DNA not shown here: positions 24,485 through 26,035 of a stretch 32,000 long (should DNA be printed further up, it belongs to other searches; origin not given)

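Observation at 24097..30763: Candidate bacterial anhydrofructose pathway: lyase-type GH31 next to a propeller/cupin/lectin gene set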

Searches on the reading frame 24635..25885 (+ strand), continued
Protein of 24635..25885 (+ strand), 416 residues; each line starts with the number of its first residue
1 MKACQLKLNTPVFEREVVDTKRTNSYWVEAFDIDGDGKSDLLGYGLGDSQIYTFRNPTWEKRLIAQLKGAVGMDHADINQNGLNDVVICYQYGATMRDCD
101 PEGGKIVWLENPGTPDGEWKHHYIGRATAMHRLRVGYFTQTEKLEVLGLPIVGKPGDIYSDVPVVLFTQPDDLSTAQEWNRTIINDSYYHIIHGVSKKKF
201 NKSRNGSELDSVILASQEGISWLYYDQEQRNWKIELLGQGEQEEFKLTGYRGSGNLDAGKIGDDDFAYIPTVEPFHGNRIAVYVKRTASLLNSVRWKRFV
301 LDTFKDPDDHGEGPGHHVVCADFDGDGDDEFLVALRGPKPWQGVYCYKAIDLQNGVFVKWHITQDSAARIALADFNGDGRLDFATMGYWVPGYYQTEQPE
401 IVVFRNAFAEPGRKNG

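Call 23: find_related_loci(query=A1, collection=genome_contigs, flank=10000)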
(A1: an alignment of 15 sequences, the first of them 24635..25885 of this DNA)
Query A1 (416 aa) in genome_contigs; peptide patterns used: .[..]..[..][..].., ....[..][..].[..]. (x = any residue, [..] = any of these).
600 stretches matched a pattern (row limit reached: there are more); 158 encode a relative of the query (tblastn E <= 1e-3); the best 80 are kept; 80 distinct loci.
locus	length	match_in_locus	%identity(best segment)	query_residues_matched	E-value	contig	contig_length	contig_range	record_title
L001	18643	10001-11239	61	7-413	1e-168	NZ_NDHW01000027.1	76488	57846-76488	Pseudanabaena sp. SR411 Contig_28, whole genome shotgun sequence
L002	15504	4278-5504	60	7-409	1e-166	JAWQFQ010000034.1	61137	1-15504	MAG: Scytonema sp. PMC 1070.18 PMC1070_90_length_61137_cov_68.008480, whole genome shotgun sequence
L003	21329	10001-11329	57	1-413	8e-165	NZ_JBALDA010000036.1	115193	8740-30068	MAG: Nostoc sp. isolate P12641 bin 9 NODE_45_length_115193_cov_79.949182, whole genome shotgun sequence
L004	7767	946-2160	59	11-409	1e-164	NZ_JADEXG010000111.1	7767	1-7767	Vasconcelosia minhoensis LEGE 07310 NODE_548_length_7767_cov_28.8474, whole genome shotgun sequence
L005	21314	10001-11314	57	7-414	4e-164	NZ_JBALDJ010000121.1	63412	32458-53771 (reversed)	MAG: Nostoc sp. isolate P14320 bin 11 NODE_280_length_63412_cov_53.549694, whole genome shotgun sequence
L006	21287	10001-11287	58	7-409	7e-163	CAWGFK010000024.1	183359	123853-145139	MAG: uncultured cyanobacterium isolate MFD01721.bin.1.50 genome assembly, contig: contig_26423, whole genome shotgun seq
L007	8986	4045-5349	56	1-409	2e-162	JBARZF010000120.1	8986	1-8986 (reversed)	MAG: Rivularia sp. (in: cyanobacteria) isolate MFD12149_ilm_asm_bin21 k127_48087, whole genome shotgun sequence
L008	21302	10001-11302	56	2-409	2e-160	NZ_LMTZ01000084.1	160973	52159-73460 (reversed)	Mastigocoleus testarum BC008 Contig-19, whole genome shotgun sequence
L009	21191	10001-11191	58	5-406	2e-157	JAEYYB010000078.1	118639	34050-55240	MAG: Bacillota bacterium isolate OH_CBlB_339 k127_2333883, whole genome shotgun sequence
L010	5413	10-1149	59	22-406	1e-159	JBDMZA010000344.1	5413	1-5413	MAG: Clostridiales bacterium isolate NRS2.bin.1 k97_271268, whole genome shotgun sequence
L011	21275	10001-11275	56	11-413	5e-157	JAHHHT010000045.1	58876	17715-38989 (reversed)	MAG: Oscillatoria princeps RMCB-10 scaffold_168_c1, whole genome shotgun sequence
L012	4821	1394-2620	61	7-409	6e-159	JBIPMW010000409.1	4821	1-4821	MAG: Crocinitomicaceae bacterium isolate ME2017-07-18_3300034272_group7_bin207 Rohwer_bin786_scaffold_22177_c1, whole ge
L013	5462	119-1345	59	7-409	6e-157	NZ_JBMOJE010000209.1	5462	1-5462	MAG: Propionivibrio sp. isolate Deming_bin.52 contig51842, whole genome shotgun sequence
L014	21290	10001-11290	54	4-409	2e-154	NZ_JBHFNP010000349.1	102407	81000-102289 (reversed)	Microseira sp. BLCC-F43 bin1.fa-349, whole genome shotgun sequence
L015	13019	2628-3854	58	7-409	3e-150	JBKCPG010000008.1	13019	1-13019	MAG: Cyanobacteriota bacterium isolate samp_506_semibin_447 samp_506_34249, whole genome shotgun sequence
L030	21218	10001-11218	54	2-406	5e-144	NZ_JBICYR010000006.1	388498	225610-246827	Streptomyces sp. NPDC048337 NPDC048337_29_G5.ctg-0006, whole genome shotgun sequence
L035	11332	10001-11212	55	9-406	1e-143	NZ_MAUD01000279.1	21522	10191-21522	Streptomyces lushanensis strain NRRL B-24994 NRRL_B-24994_contig_280, whole genome shotgun sequence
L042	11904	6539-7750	54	8-410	5e-142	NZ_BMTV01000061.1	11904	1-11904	Streptomyces roseolus strain JCM 4411 sequence61, whole genome shotgun sequence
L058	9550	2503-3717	55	10-408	7e-136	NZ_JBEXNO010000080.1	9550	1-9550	Streptomyces sp. NPDC003036 NPDC003036_11_B5.ctg-0080, whole genome shotgun sequence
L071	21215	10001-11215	54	7-406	6e-133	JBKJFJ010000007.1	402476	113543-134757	Streptomyces fenghuangensis strain NRRL-B-24801 NODE_7_length_402476_cov_50.425598, whole genome shotgun sequence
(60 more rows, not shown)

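Call 47: search_protein_families(library=pfam, proteins=[L058:415-1683:+, L071:11326-12633:+, L042:2340-4052:+, L071:4122-4916:+, L030:771-1688:+, L035:3542-4990:+, L030:1877-2896:+], max_evalue=0.00001)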
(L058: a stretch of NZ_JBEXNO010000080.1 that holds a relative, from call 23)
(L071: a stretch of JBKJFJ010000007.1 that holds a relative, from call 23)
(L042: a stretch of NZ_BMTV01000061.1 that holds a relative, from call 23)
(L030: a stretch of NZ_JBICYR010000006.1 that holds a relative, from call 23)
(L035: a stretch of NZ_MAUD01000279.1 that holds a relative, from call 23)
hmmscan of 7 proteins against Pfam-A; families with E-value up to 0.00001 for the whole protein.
L058:415-1683:+ (422 aa): 1 family
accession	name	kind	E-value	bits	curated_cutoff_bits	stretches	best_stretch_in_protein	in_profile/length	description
PF02350.25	Epimerase_2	-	4.5e-104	348.5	30.6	1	46-387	1-346/347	UDP-N-acetylglucosamine 2-epimerase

L071:11326-12633:+ (435 aa): 1 family
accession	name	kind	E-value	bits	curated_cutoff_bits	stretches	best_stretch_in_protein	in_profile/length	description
PF01757.29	Acyl_transf_3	-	1.4e-31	110.2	31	1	24-369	3-324/326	Acyltransferase domain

L042:2340-4052:+ (570 aa): 2 families
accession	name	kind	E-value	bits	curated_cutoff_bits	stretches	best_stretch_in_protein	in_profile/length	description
PF01565.28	FAD_binding_4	-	1.6e-20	73.6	26.4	1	83-215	1-134/139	FAD binding domain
PF08031.17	BBE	-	1.1e-15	57.8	20.6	1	513-566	1-45/45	Berberine and berberine like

L071:4122-4916:+ (264 aa): 4 families
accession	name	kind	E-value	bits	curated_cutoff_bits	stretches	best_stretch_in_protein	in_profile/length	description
PF13561.12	adh_short_C2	-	6.8e-51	173.6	27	1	14-259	1-234/236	Enoyl-(Acyl carrier protein) reductase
PF00106.31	adh_short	-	2.2e-43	148.4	26.6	1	8-191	1-187/195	short chain dehydrogenase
PF08659.16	KR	-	9.5e-10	39.1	22.6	1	9-161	2-157/180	KR domain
PF01370.27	Epimerase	-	4.8e-07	29.9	20.9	1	11-184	2-176/240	NAD dependent epimerase/dehydratase family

L030:771-1688:+ (305 aa): 2 families
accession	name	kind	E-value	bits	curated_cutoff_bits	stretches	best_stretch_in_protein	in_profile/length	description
PF00483.29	NTP_transferase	-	3.5e-30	105.8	21.2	1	10-277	1-241/245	Nucleotidyl transferase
PF12804.13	NTP_transf_3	-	4.3e-11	43.7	27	1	11-191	1-150/160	MobA-like NTP transferase domain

L035:3542-4990:+ (482 aa): 1 family
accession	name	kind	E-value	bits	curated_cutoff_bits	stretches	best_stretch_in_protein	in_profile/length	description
PF07690.21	MFS_1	-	1.2e-58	199.2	33.4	1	30-423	1-346/347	Major Facilitator Superfamily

L030:1877-2896:+ (339 aa): 0 families

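Call 61: find_encoding_contigs(protein=P0002, flank=10000, max_places=3)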
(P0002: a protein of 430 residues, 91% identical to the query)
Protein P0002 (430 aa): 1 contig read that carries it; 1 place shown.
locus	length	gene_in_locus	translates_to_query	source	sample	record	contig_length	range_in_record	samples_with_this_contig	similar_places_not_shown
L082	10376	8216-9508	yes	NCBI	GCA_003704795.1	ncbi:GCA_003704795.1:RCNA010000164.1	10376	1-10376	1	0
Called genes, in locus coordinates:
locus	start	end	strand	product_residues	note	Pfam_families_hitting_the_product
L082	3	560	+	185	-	?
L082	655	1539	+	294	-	PF00963:Cohesin (faint)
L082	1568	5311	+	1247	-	PF00560:LRR_1 (faint), PF12799:LRR_4 (faint), PF13855:LRR_8 (faint), PF23598:LRR_14, PF00094:VWD, PF00139:Lectin_legB, PF18483:Lectin_L-type_dom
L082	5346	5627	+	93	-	PF11026:DUF2721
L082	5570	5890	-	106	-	-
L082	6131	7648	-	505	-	PF06980:DUF1302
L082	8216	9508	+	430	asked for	PF01839:FG-GAP (faint), PF13517:FG-GAP_3 (weak), PF22301:AUDH_beta_propeller, PF13517:FG-GAP_3 (weak)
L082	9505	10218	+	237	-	-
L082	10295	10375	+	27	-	?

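Call 62: find_encoding_contigs(protein=P0004, flank=10000, max_places=3)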
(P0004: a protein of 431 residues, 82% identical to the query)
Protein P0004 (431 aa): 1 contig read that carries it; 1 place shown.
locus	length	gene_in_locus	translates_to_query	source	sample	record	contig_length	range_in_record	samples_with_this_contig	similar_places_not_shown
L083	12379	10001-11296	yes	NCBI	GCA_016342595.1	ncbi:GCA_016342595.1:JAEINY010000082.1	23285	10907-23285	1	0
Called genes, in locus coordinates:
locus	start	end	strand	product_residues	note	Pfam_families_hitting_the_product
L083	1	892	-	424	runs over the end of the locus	PF12704:MacB_PCD, PF02687:FtsX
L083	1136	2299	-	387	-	PF02687:FtsX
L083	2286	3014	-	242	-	PF02463:SMC_N, PF00005:ABC_tran, PF13304:AAA_21 (faint)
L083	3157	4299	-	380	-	-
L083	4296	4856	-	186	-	PF00440:TetR_N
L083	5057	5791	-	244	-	PF05742:TANGO2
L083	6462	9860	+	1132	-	PF13802:Gal_mutarotas_2, PF01055:Glyco_hydro_31_2nd, PF21365:Glyco_hydro_31_3rd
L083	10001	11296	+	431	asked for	PF01839:FG-GAP (faint), PF22301:AUDH_beta_propeller, PF13517:FG-GAP_3 (weak)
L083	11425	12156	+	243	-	-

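Call 90: search_protein_families(library=pfam, proteins=[L011:4871-5707:+, L011:5740-6672:+, L011:6874-8271:+, L011:17445-18314:+, L011:18527-19549:+, L001:7231-8364:-, L001:8466-9437:-, L001:15686-18283:+, L001:3608-4702:-, L001:757-2412:-], max_evalue=0.0001)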
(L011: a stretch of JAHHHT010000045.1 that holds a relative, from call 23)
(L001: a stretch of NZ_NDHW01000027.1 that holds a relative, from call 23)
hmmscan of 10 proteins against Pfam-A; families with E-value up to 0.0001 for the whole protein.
L011:4871-5707:+ (278 aa): 1 family
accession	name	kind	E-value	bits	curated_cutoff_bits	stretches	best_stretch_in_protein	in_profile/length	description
PF01145.31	Band_7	-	6.4e-38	131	23.6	1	34-224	2-176/176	SPFH domain / Band 7 family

L011:5740-6672:+ (310 aa): 1 family
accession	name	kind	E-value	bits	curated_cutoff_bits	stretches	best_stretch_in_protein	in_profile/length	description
PF01145.31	Band_7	-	6.2e-37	127.8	23.6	1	69-258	2-175/176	SPFH domain / Band 7 family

L011:6874-8271:+ (465 aa): 1 family
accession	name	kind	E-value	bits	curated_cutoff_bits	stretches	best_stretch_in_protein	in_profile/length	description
PF00067.27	p450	-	3.5e-77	260.6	22.8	1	35-443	1-441/462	Cytochrome P450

L011:17445-18314:+ (289 aa): 2 families
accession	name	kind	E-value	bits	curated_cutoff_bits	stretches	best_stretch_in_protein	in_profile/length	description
PF13714.12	PEP_mutase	-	5e-53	180.6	31.5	1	7-247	1-235/240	Phosphoenolpyruvate phosphomutase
PF00463.27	ICL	-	8.9e-14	51.3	26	1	77-161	150-237/526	Isocitrate lyase family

L011:18527-19549:+ (340 aa): 2 families
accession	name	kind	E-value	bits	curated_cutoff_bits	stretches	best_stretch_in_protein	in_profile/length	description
PF00485.24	PRK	-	3e-43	148.4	22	1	29-204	1-190/196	Phosphoribulokinase / Uridine kinase family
PF13238.12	AAA_18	-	3.9e-05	24.6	29.4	1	30-97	1-69/128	AAA domain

L001:7231-8364:- (377 aa): 1 family
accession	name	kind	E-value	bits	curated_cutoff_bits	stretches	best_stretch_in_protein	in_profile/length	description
PF00497.25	SBP_bac_3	-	3.3e-19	69.4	26.4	1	74-241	1-98/132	Bacterial extracellular solute-binding proteins, family 3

L001:8466-9437:- (323 aa): 3 families
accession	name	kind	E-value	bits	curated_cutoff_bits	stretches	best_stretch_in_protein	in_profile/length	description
PF00589.27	Phage_integrase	-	3.9e-37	128.1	27.1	1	115-310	7-169/172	Phage integrase family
PF13495.12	Phage_int_SAM_4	-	4.1e-33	114.1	27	1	10-92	1-83/85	Phage integrase, N-terminal SAM-like domain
PF16795.10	Phage_integr_3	-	1.4e-05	25.5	27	0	107-153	3-48/161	Archaeal phage integrase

L001:15686-18283:+ (865 aa): 2 families
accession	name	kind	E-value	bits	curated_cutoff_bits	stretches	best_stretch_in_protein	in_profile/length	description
PF06202.20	GDE_C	-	1e-09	38.3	21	1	387-470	285-364/367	Amylo-alpha-1,6-glucosidase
PF17389.8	Bac_rhamnosid6H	-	6.9e-06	26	24.5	1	221-361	118-237/339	Bacterial alpha-L-rhamnosidase 6 hairpin glycosidase domain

L001:3608-4702:- (364 aa): 1 family
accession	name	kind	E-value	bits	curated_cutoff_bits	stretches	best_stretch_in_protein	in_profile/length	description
PF00365.25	PFK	-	2.1e-95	319.7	30.9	1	6-309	1-277/277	Phosphofructokinase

L001:757-2412:- (551 aa): 1 family
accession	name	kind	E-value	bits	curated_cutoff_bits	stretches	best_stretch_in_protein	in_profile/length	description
PF11832.13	DUF3352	-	4.8e-92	309.7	26.8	1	13-547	4-533/536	Protein of unknown function (DUF3352)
